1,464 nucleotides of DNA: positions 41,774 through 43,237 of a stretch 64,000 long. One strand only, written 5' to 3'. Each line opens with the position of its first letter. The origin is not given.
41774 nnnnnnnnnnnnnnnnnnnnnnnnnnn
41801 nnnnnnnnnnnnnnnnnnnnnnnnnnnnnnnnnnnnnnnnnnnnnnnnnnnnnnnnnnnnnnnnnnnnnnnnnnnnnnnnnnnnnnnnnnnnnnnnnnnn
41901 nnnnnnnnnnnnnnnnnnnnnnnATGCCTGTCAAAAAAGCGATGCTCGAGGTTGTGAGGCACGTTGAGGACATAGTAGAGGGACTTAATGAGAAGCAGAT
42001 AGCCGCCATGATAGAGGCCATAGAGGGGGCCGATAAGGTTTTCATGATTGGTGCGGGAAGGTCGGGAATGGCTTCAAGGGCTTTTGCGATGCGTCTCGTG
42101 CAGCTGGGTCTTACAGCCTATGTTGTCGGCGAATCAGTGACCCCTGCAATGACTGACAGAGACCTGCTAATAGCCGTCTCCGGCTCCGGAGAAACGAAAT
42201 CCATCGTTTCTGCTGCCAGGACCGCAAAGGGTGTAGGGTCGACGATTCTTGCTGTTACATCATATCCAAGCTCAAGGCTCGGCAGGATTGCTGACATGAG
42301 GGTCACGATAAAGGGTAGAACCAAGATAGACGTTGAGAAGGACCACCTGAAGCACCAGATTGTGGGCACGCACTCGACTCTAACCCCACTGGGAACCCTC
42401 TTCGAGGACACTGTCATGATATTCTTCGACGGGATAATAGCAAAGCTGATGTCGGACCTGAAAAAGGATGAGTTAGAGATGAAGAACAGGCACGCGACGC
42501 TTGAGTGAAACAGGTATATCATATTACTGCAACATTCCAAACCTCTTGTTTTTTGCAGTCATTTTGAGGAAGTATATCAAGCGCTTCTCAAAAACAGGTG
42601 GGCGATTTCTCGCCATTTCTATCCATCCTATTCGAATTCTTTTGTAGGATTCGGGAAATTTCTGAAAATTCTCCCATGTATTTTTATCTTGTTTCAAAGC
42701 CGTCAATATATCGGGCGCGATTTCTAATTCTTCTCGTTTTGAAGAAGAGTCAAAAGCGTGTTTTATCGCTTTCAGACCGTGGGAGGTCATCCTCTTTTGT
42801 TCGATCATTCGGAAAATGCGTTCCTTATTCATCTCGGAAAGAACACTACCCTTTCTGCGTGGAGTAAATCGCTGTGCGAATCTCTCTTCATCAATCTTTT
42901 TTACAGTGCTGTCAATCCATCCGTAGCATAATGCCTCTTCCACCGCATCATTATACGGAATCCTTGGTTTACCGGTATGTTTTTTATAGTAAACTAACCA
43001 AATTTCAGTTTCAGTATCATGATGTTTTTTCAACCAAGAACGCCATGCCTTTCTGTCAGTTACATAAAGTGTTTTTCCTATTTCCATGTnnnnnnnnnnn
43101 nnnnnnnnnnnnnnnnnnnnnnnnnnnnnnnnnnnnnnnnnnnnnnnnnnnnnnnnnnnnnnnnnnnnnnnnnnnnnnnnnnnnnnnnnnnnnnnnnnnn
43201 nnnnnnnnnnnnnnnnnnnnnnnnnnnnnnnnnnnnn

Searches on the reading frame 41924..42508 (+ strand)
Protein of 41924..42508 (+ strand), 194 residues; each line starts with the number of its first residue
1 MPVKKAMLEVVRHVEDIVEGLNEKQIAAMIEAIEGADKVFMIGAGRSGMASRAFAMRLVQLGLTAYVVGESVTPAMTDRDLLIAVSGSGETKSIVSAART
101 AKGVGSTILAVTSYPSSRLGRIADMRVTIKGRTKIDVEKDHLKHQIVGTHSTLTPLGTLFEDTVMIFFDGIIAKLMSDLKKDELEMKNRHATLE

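Call 90: search_protein_families(library=pfam, proteins=[window:41924-42508:+], max_evalue=0.001)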
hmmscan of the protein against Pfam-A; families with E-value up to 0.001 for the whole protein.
window:41924-42508:+ (194 aa): 2 families
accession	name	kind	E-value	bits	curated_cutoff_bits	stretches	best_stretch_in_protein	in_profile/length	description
PF01380.27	SIS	-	3.7e-14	53.1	25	1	34-133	3-108/131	SIS domain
PF13580.11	SIS_2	-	4e-08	33.8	27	1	76-113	101-138/138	SIS domain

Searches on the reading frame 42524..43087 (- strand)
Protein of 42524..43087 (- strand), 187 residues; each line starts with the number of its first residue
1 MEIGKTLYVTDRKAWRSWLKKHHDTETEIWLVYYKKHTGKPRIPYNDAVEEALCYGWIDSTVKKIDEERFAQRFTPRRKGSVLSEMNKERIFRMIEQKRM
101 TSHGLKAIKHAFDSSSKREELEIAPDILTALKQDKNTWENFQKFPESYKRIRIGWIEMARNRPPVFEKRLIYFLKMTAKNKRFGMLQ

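Call 90: search_protein_families(library=pfam, proteins=[window:42524-43087:-], max_evalue=0.001)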
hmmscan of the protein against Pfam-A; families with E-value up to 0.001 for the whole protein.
window:42524-43087:- (187 aa): 1 family
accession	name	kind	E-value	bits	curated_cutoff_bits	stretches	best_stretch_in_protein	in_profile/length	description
PF13376.11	OmdA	-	3e-11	43.5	25.6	1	120-180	1-60/60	Bacteriocin-protection, YdeI or OmpD-Associated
